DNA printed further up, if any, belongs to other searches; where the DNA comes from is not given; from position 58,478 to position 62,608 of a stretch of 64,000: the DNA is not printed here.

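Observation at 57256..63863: Candidate novel signalling or defence island: NDT-like/TPR protein opposite a giant coiled-coil lipoprotein operon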

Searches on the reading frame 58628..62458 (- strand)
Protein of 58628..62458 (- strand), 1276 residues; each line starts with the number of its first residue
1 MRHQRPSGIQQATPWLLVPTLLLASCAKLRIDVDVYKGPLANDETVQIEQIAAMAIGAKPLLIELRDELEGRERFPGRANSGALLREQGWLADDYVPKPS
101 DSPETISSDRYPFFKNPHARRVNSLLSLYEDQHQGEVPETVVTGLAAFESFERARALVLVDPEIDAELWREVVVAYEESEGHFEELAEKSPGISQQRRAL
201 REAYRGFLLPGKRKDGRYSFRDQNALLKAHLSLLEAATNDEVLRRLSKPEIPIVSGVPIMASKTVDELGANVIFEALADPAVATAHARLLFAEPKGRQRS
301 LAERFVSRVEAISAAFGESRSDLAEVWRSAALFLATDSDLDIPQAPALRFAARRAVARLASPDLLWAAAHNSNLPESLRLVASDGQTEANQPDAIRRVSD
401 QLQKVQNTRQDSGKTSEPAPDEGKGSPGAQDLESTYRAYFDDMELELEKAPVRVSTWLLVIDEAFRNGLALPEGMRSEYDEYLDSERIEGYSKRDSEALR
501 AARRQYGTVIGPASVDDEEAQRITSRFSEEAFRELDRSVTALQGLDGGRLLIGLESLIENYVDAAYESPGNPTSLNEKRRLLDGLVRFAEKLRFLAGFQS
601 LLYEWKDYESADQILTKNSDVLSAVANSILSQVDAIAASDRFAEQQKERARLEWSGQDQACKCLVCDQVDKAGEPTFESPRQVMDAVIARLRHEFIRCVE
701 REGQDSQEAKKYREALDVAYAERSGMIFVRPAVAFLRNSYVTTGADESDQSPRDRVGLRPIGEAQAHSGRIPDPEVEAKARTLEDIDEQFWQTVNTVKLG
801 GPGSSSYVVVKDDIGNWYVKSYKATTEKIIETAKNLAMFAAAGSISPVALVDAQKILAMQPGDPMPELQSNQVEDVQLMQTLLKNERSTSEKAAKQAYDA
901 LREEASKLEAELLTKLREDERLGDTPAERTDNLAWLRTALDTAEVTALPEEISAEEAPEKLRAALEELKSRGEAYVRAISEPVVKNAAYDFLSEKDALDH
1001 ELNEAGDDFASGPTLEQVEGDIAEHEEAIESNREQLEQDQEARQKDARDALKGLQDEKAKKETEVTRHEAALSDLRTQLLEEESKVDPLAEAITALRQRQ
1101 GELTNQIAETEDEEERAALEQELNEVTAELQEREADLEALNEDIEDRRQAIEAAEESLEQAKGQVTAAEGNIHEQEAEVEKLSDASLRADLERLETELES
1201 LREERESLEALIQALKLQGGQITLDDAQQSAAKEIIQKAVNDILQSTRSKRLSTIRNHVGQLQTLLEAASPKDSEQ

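Call 3: search_protein_families(library=pfam, proteins=[window:58628-62458:-], max_evalue=1)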
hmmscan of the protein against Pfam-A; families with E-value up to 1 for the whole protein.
window:58628-62458:- (1276 aa): 5 families
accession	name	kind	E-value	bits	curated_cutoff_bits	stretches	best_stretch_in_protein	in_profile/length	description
PF23991.1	DUF7310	-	0.0086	17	40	1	1164-1216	4-57/83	Coiled-coil region of unknown function (DUF7310)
PF25737.1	Herpes_US8A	-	0.031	15.1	27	1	384-460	23-97/124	Herpesvirus US8.5 protein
PF05714.16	PFam54_60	-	0.28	11.2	27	1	1180-1266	103-184/185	Borrelia Bbcrasp-1 domain containing protein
PF10805.13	DUF2730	-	0.31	11.6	24.9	1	1157-1218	34-92/102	Protein of unknown function (DUF2730)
PF04521.18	Viral_P18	-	0.66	10.2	25.9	0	1180-1218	80-119/137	ssRNA positive strand viral 18kD cysteine rich protein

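Call 4: search_protein_families(library=padloc, proteins=[window:58628-62458:-], max_evalue=1)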
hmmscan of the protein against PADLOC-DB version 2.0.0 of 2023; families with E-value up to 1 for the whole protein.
window:58628-62458:- (1276 aa): 7 families
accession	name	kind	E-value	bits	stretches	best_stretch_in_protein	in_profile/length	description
PDLC03859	LmuB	-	1.5e-08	32.3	2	544-916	251-461/611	-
PDLC03865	LmuB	-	6e-05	19.4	1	954-1238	208-506/1007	-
PDLC02730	PbeC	-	0.00089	16.1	1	1085-1269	189-369/651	PbeC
PDLC00582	JetC3|JetC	-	0.095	8.4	1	1036-1249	325-546/1472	DUF3584 domain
PDLC00550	JetC2|JetC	-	0.16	7.6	1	1015-1246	744-969/1355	DUF3584 domain; MukB-like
PDLC00581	JetC3|JetC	-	0.66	5.6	0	881-1241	294-652/1473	DUF3584 domain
PDLC02722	PbeC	-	0.77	6.3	1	1095-1246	368-510/643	PbeC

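Call 5: search_protein_families(library=ncbifam, proteins=[window:58628-62458:-], max_evalue=1)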
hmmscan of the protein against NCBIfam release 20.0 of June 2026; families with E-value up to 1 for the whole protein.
window:58628-62458:- (1276 aa): 6 families
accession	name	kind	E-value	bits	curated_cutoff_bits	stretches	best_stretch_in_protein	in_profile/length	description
NF045487.1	ASRP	equivalog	1.2e-07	30.8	300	2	1078-1237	112-273/593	archaea-specific SMC-related protein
TIGR02168.1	SMC_prok_B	equivalog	1e-05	23.5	567.35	2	1021-1269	673-922/1181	chromosome segregation protein SMC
TIGR02169.1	SMC_prok_A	equivalog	6.6e-05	20.8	729.4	1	1017-1256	689-938/1165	chromosome segregation protein SMC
TIGR04523.1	Mplasa_alph_rch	subfamily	0.00048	18.2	270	1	1015-1223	442-644/745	helix-rich protein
NF003034.1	PRK03918.1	equivalog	0.00089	17.3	700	1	1122-1242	606-722/878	DNA double-strand break repair ATPase Rad50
NF002572.0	PRK02224.1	equivalog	0.35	9.1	1087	1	1073-1224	190-342/888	DNA double-strand break repair ATPase Rad50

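Call 7: search_solved_structures(query=window:58628-62458:-, max_evalue=1)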
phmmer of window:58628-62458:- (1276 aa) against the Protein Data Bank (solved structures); distinct sequences matched with E-value up to 1: 2.
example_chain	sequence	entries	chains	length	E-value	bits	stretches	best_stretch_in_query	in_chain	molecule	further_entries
4lin_A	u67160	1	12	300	0.0003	22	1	1048-1184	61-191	Tail needle protein gp26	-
4zxq_A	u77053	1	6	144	0.31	12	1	1049-1177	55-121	Tail needle protein gp26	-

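Call 8: search_protein_families(library=phrogs, proteins=[window:58628-62458:-], max_evalue=0.1)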
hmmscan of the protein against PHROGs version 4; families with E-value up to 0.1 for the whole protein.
window:58628-62458:- (1276 aa): 3 families
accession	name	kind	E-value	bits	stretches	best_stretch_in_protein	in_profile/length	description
phrog_17481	-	tail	0.0076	17.3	1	1015-1125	64-176/185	minor tail protein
phrog_1535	-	tail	0.015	14.4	1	985-1233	49-237/1152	tail length tape measure protein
phrog_1219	-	tail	0.089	13.5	0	1104-1202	42-137/233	tail needle protein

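Call 10: find_homologous_proteins(query=window:58628-62458:-)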
Query window:58628-62458:- (1276 aa): 44 proteins with E <= 0.001 among 8000 candidates.
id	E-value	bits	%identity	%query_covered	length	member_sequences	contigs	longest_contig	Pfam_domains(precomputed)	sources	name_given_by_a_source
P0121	0.0e+0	2737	100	100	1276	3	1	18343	-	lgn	-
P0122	4.1e-68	249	34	28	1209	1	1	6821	-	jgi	jgi:hypothetical protein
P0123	6.1e-68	248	30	69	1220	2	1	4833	-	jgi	jgi:hypothetical protein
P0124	7.3e-67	244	29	53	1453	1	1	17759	-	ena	-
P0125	6.0e-66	241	36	25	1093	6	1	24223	-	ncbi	ncbi:MAG: hypothetical protein A2W08_08660, partial [Candidatus Rokubacteria bacterium RBG_16_73_20]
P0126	1.3e-65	240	35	27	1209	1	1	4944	-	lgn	-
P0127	1.5e-65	240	28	50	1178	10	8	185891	-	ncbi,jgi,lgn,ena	jgi:hypothetical protein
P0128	2.2e-65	239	29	56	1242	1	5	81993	-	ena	-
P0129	4.9e-65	238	29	32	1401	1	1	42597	-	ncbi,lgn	-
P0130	5.4e-65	238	28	70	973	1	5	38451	-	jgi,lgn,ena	-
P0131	2.5e-64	236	34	25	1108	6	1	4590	-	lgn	-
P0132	3.0e-63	232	31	31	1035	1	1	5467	-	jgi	jgi:hypothetical protein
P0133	1.7e-61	227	31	24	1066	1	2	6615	-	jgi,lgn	-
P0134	1.9e-61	226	29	66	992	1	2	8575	-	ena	-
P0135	1.1e-60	224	28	48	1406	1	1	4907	-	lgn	-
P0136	2.5e-60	223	37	14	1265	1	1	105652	-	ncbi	-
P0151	5.7e-51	192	30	32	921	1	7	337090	-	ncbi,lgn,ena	ncbi:MAG: hypothetical protein U1F36_23770 [Planctomycetota bacterium]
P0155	9.9e-47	178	32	25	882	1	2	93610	-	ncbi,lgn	ncbi:MAG: hypothetical protein AB7I19_09380 [Planctomycetota bacterium]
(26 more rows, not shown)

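Call 17: find_encoding_contigs(protein=P0127, flank=8000, max_places=3)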
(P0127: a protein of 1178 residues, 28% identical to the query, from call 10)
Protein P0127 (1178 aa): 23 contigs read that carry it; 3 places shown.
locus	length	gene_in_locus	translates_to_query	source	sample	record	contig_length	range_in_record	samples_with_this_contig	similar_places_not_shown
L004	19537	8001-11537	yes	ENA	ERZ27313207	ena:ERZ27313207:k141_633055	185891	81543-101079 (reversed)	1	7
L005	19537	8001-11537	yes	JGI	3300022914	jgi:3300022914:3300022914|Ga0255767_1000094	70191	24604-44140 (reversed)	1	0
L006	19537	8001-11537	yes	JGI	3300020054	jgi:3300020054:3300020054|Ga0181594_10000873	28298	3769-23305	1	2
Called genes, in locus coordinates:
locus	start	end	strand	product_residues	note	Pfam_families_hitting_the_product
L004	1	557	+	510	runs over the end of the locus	PF00515:TPR_1 (faint), PF07719:TPR_2 (faint), PF07721:TPR_4 (faint), PF13176:TPR_7 (faint), PF13414:TPR_11 (faint), PF13428:TPR_14 (faint), PF13432:TPR_16 (faint), PF14559:TPR_19 (weak), +5 more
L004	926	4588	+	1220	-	PF08471:Ribonuc_red_2_N, PF02867:Ribonuc_red_lgC, PF12637:TSCPD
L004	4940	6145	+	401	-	PF04577:Glyco_transf_61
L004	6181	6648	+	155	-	PF14588:YjgF_endoribonc, PF01042:Ribonuc_L-PSP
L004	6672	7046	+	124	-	PF00903:Glyoxalase, PF13669:Glyoxalase_4, PF22677:Ble-like_N (weak)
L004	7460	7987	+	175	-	-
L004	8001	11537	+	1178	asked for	-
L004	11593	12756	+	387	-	PF04339:FemAB_like, PF13480:Acetyltransf_6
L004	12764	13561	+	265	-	PF00106:adh_short, PF01370:Epimerase (weak), PF08659:KR, PF13561:adh_short_C2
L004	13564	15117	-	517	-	PF00732:GMC_oxred_N, PF05199:GMC_oxred_C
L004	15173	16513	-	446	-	PF07690:MFS_1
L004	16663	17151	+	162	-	-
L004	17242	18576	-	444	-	PF06808:DctM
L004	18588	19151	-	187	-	PF04290:DctQ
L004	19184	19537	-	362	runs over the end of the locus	PF03480:DctP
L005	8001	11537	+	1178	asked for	-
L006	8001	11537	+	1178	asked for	-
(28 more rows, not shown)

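Call 18: find_encoding_contigs(protein=P0151, flank=8000, max_places=2)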
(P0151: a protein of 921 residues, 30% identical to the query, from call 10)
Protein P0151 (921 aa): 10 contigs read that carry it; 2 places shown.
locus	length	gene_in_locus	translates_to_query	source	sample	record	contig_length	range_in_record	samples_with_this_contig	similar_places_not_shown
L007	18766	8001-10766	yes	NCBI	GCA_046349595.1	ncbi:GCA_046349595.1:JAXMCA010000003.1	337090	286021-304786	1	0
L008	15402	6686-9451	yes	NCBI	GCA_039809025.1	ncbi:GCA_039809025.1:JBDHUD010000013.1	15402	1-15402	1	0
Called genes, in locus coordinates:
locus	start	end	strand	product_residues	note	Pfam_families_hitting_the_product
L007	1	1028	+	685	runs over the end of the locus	PF00662:Proton_antipo_N, PF00361:Proton_antipo_M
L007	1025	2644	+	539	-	PF00361:Proton_antipo_M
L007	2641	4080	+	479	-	PF00361:Proton_antipo_M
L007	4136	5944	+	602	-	PF00578:AhpC-TSA, PF08534:Redoxin, PF13905:Thioredoxin_8, PF00578:AhpC-TSA, PF00578:AhpC-TSA, PF08534:Redoxin, PF00085:Thioredoxin, PF13098:Thioredoxin_2, +5 more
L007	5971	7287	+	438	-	PF03448:MgtE_N, PF00571:CBS, PF01769:MgtE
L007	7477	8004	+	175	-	-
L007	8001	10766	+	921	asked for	-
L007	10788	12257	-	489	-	PF07394:DUF1501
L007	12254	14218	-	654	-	PF07583:PSCyt2, PF07587:PSD1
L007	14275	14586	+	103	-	PF01817:CM_2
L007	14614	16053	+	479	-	-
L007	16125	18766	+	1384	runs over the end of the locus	PF07635:PSCyt1 (faint), PF07626:PSD3, PF07637:PSD5, PF07631:PSD4, PF07627:PSCyt3, PF07624:PSD2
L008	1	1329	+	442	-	?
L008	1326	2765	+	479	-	PF00361:Proton_antipo_M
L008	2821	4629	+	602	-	PF00578:AhpC-TSA, PF08534:Redoxin, PF13905:Thioredoxin_8, PF00578:AhpC-TSA, PF00578:AhpC-TSA, PF08534:Redoxin, PF00085:Thioredoxin, PF13098:Thioredoxin_2, +5 more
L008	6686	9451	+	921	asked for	-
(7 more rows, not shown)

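Call 20: find_encoding_contigs(protein=P0155, flank=8000, max_places=1)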
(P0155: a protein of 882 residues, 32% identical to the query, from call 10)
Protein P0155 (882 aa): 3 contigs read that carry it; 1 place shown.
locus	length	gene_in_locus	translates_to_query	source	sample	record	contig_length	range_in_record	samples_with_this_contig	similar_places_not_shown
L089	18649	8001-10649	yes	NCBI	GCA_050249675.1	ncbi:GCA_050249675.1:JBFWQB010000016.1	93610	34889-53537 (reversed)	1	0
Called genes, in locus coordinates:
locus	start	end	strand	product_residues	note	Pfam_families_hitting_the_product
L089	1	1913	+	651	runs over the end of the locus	-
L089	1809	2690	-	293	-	PF21238:Pus10_C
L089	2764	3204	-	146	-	-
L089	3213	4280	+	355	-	PF01351:RNase_HII (faint)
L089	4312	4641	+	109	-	-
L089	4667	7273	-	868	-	PF01136:Peptidase_U32, PF12392:DUF3656, PF01136:Peptidase_U32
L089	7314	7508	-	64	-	-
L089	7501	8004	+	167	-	-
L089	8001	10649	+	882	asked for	-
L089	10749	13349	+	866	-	PF17874:TPR_MalT (faint), PF12770:CHAT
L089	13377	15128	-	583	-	-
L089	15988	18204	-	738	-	PF13415:Beta-prop_FBX42 (weak), PF24681:Kelch_KLHDC2_KLHL20_DRC7, PF07646:Kelch_2 (faint), PF24681:Kelch_KLHDC2_KLHL20_DRC7, PF24981:Beta-prop_ATRN-LZTR1, PF13415:Beta-prop_FBX42, PF24681:Kelch_KLHDC2_KLHL20_DRC7 (weak)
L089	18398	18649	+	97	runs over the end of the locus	PF01817:CM_2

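Call 21: find_encoding_contigs(protein=P0136, flank=8000, max_places=1)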
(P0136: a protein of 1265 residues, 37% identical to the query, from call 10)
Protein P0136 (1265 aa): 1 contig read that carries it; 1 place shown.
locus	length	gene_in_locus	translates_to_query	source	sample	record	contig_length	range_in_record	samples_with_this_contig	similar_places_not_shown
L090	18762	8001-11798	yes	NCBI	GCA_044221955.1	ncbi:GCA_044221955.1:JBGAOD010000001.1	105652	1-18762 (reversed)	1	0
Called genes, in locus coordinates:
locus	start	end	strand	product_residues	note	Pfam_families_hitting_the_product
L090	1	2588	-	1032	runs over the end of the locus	PF05569:Peptidase_M56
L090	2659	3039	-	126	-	PF03965:Penicillinase_R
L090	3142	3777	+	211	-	-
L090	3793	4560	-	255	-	PF10042:DUF2278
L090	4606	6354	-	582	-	PF13091:PLDc_2 (faint)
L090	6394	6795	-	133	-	-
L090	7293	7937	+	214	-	-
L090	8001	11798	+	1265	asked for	-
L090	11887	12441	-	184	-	PF13358:DDE_3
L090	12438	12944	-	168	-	PF13384:HTH_23 (weak), PF13551:HTH_29, PF13565:HTH_32, PF13592:HTH_33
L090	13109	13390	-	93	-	-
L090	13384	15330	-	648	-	PF00036:EF-hand_1 (faint), PF13405:EF-hand_6 (faint)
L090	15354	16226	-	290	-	-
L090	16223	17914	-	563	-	-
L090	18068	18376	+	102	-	PF01527:HTH_Tnp_1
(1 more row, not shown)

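Call 105: search_solved_structures(query=A5, max_evalue=1)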
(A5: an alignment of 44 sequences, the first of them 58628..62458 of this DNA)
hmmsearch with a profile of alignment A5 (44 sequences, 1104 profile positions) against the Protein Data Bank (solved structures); distinct sequences matched with E-value up to 1: 4.
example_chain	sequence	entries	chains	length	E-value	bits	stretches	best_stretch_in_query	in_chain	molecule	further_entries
9exk_A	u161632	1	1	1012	0.19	13.1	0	618-754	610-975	De novo designed protein K12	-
3vjf_A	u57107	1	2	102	0.41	12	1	124-217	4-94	WA20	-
2dg8_A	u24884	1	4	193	0.48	11.8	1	287-409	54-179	putative tetR-family transcriptional regulatory protein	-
2dq3_A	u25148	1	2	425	0.77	11.1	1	987-1041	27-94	Seryl-tRNA synthetase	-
